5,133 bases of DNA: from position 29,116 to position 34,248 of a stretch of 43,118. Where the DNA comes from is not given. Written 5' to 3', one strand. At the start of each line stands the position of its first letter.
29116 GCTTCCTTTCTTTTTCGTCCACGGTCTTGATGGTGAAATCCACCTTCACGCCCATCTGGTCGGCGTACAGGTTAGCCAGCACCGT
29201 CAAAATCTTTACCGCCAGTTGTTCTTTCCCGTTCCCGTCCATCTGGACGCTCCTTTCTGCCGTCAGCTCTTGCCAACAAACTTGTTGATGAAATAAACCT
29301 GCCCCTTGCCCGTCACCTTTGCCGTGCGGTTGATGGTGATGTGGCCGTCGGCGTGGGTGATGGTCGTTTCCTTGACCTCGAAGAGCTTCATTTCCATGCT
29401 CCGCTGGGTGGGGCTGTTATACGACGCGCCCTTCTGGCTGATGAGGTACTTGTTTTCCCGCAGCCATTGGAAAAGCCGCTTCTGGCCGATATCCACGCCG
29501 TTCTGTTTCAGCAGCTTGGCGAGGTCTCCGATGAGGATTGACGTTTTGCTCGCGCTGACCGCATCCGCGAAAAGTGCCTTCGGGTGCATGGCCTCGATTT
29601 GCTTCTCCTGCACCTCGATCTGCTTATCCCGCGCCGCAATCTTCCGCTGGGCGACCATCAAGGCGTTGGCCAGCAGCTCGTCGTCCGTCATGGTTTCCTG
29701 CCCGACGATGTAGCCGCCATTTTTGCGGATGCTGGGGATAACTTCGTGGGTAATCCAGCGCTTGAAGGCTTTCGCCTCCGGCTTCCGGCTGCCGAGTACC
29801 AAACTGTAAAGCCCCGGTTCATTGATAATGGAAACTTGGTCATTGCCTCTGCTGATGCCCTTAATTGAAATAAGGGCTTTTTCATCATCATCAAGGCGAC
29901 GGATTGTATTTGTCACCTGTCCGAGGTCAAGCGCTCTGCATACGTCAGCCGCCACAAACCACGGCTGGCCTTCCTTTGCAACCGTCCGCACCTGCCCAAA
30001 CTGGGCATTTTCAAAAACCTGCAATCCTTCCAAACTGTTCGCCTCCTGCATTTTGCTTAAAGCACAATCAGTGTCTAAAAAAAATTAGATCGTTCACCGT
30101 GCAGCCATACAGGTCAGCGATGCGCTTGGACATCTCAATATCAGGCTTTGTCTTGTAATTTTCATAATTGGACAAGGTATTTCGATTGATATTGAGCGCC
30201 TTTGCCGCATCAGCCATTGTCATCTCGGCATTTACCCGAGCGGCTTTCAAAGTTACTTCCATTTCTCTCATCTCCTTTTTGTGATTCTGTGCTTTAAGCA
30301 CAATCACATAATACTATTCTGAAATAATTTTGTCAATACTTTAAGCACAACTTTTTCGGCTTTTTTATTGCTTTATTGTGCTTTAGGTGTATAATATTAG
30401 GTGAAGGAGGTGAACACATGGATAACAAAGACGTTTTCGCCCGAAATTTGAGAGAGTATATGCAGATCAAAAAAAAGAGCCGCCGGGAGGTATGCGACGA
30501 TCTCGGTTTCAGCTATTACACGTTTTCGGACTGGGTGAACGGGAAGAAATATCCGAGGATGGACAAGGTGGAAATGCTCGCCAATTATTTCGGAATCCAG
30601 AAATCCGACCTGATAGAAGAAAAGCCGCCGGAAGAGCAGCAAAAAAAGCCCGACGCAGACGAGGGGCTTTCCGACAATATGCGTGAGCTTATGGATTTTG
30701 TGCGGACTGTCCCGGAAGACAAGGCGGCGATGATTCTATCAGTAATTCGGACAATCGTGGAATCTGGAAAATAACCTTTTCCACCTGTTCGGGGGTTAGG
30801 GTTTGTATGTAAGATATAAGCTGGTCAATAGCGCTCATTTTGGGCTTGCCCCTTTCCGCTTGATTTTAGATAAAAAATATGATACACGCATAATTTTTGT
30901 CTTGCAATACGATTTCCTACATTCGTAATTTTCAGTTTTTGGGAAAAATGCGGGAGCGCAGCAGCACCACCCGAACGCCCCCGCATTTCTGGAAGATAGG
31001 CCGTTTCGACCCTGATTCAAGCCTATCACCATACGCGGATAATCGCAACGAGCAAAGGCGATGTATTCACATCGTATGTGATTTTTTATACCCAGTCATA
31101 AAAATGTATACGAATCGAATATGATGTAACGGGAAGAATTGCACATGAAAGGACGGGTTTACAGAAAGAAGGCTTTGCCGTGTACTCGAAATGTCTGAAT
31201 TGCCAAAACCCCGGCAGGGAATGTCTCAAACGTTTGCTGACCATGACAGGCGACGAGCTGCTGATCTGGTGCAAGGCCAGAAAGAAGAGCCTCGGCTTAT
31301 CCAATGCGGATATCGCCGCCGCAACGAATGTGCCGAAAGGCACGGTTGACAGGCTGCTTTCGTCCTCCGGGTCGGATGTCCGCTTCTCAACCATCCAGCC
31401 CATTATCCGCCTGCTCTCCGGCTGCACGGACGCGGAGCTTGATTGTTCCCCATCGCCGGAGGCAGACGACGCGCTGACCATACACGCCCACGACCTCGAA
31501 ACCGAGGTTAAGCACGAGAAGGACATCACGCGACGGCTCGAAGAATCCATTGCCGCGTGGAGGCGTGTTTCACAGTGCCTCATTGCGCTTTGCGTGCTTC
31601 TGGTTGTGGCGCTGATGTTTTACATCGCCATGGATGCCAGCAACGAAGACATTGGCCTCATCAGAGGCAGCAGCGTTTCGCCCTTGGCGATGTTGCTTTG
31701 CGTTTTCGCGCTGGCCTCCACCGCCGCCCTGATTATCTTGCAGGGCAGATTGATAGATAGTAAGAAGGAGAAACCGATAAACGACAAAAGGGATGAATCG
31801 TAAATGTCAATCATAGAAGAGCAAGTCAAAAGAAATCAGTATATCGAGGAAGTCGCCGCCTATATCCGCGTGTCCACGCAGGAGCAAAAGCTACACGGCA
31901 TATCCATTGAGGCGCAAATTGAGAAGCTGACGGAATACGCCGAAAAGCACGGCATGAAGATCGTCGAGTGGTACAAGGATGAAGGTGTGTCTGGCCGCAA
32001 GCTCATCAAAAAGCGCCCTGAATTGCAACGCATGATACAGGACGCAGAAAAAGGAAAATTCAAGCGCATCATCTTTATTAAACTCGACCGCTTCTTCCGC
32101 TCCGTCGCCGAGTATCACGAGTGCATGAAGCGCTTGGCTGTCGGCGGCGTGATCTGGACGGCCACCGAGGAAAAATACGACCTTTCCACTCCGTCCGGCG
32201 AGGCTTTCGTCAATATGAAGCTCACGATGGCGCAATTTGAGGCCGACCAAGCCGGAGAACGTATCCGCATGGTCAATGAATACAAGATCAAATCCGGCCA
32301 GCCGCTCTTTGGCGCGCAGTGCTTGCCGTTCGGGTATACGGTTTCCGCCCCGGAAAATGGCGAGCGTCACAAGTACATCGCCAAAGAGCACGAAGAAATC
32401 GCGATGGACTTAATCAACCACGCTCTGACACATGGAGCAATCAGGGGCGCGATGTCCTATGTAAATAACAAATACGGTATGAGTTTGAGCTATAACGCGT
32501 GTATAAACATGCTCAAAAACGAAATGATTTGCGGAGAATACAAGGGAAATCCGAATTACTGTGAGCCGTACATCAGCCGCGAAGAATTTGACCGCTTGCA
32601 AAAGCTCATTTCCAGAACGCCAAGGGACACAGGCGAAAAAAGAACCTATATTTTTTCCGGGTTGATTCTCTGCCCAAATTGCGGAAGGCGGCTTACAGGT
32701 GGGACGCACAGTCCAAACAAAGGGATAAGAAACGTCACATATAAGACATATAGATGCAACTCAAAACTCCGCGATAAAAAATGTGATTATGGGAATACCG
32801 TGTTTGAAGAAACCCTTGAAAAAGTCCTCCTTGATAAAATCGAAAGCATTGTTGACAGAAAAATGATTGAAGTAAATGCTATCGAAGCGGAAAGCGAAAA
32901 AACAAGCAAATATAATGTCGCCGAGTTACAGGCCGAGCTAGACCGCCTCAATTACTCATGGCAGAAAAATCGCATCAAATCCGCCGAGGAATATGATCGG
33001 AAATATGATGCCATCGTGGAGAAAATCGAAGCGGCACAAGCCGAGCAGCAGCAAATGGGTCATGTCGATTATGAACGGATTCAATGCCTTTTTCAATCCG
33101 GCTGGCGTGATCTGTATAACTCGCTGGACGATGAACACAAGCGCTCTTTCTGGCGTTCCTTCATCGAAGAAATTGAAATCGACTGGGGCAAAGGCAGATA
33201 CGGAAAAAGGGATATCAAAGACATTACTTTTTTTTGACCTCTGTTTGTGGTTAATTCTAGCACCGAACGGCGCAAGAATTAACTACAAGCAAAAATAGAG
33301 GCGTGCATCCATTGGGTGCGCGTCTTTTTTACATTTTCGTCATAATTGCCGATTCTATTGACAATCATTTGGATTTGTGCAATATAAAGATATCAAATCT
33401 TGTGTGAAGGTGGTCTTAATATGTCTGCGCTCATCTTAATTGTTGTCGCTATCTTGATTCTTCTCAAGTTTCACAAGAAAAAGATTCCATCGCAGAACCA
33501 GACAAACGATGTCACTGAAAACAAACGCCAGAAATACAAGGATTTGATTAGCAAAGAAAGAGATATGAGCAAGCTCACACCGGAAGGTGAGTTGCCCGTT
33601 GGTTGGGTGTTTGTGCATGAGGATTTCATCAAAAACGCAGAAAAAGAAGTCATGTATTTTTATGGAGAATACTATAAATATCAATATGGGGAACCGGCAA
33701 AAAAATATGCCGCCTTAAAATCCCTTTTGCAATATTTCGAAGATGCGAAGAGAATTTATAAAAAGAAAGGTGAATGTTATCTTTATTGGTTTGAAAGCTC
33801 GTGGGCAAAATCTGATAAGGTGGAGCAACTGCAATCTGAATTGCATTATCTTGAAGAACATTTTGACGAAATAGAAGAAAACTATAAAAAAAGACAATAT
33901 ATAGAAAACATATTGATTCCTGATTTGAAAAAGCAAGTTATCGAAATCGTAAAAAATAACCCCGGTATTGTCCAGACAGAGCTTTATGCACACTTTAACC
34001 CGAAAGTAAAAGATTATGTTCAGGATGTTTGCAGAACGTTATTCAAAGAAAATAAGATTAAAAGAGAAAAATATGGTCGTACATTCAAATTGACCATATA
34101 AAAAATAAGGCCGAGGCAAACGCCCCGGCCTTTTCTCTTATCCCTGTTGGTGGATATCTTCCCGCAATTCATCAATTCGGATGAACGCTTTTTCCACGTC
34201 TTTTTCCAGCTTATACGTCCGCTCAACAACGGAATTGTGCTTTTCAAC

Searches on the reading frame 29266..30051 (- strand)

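Call 61: search_protein_families(library=phrogs, proteins=[window:29266-30051:-], max_evalue=0.001)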
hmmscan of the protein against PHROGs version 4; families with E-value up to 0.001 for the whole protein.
window:29266-30051:- (262 aa): 14 families
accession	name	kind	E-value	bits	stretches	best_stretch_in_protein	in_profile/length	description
phrog_130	-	transcription regulation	1.6e-90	305.4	1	10-260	160-410/480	anti-repressor Ant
phrog_63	-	transcription regulation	2.1e-48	166.7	1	67-259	180-357/431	anti-repressor Ant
phrog_9438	-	transcription regulation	2.1e-48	164.1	1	149-261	2-114/121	anti-repressor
phrog_2899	-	transcription regulation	4.6e-43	148.7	1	8-202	5-208/263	anti-repressor Ant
phrog_463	-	transcription regulation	2.2e-37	129.9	1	9-155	4-150/250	anti-repressor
phrog_2593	-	transcription regulation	3.8e-33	116.3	1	18-151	27-174/255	anti-repressor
phrog_15968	-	transcription regulation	4.3e-31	108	1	193-261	1-69/73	anti-repressor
phrog_2011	-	transcription regulation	9.1e-31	108.6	1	10-140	1-140/275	anti-repressor Ant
phrog_7940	-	unknown function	1.1e-30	108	1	9-166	3-154/252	-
phrog_245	-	transcription regulation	4.9e-29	102.8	1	13-129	46-155/319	anti-repressor Ant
phrog_9976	-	transcription regulation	7.6e-25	88.8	1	20-139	10-129/188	anti-repressor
phrog_25722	-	unknown function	2e-22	80.6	1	19-129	13-122/150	-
phrog_2977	-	transcription regulation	3.4e-22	79.8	1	8-91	62-148/150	anti-repressor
phrog_5060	-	transcription regulation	6.2e-22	79.7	1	20-181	16-173/224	anti-repressor Ant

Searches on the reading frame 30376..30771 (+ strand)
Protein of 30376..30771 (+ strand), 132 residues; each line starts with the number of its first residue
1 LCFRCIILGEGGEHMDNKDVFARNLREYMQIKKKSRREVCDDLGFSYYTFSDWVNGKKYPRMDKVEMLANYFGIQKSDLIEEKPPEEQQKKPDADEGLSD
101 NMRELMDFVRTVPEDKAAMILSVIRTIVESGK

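Call 61: search_protein_families(library=phrogs, proteins=[window:30376-30771:+], max_evalue=0.001)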
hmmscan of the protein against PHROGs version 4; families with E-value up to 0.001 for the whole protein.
window:30376-30771:+ (132 aa): 8 families
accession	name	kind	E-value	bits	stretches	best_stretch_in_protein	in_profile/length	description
phrog_2967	-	transcription regulation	8.5e-20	72.3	1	17-91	7-78/225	transcriptional regulator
phrog_8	-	transcription regulation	4.7e-13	50.3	1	15-100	71-150/346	transcriptional regulator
phrog_4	-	transcription regulation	8.9e-10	39.1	1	17-111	129-205/400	transcriptional repressor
phrog_2328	-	transcription regulation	8e-08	33.1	1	15-97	11-90/128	transcriptional repressor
phrog_3037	-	transcription regulation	7e-07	30.2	1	29-124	24-123/189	transcriptional repressor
phrog_4583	-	transcription regulation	4.5e-06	27.6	1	22-88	12-78/81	transcriptional repressor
phrog_2439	-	transcription regulation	0.00011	22.1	1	23-88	10-74/367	transcriptional regulator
phrog_296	-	integration and excision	0.0004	20.2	1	15-113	222-318/626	DNA transposition protein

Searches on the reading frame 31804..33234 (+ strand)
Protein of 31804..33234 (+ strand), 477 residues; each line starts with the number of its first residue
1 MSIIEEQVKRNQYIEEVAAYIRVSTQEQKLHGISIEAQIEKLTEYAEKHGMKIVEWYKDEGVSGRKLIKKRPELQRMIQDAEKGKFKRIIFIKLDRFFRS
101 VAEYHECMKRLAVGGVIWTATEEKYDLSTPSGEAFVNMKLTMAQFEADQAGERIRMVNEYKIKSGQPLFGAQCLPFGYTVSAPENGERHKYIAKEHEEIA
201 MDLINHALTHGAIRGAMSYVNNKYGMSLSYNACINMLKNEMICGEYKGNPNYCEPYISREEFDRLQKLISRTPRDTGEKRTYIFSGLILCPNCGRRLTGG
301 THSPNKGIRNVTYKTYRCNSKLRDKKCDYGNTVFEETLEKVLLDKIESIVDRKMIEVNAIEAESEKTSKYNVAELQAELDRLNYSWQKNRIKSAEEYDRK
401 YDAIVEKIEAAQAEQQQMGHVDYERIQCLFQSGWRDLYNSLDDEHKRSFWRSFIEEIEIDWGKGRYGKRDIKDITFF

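Call 61: search_protein_families(library=phrogs, proteins=[window:31804-33234:+], max_evalue=0.001)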
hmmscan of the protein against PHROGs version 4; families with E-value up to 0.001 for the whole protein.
window:31804-33234:+ (477 aa): 3 families
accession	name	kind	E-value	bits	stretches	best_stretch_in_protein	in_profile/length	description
phrog_95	-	integration and excision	4.4e-99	333.8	1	4-465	77-561/651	integrase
phrog_125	-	DNA, RNA and nucleotide metabolism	5.9e-28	99.1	1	9-166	14-155/254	DNA invertase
phrog_6620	-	integration and excision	1.7e-09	38.5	1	9-106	50-140/201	transposase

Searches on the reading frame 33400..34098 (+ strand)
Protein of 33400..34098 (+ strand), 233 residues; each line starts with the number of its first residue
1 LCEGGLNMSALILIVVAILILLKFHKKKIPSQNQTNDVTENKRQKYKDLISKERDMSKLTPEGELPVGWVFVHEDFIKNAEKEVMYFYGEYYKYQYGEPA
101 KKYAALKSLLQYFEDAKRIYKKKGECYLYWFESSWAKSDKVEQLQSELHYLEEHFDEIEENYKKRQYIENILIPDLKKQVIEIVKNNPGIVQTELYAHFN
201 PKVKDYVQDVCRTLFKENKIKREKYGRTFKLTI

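Call 61: search_protein_families(library=phrogs, proteins=[window:33400-34098:+], max_evalue=0.001)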
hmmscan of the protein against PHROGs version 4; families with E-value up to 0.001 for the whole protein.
window:33400-34098:+ (233 aa): 1 family
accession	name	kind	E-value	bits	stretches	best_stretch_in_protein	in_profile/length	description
phrog_1324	-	transcription regulation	0.00064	20.4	0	176-230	17-71/172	transcriptional activator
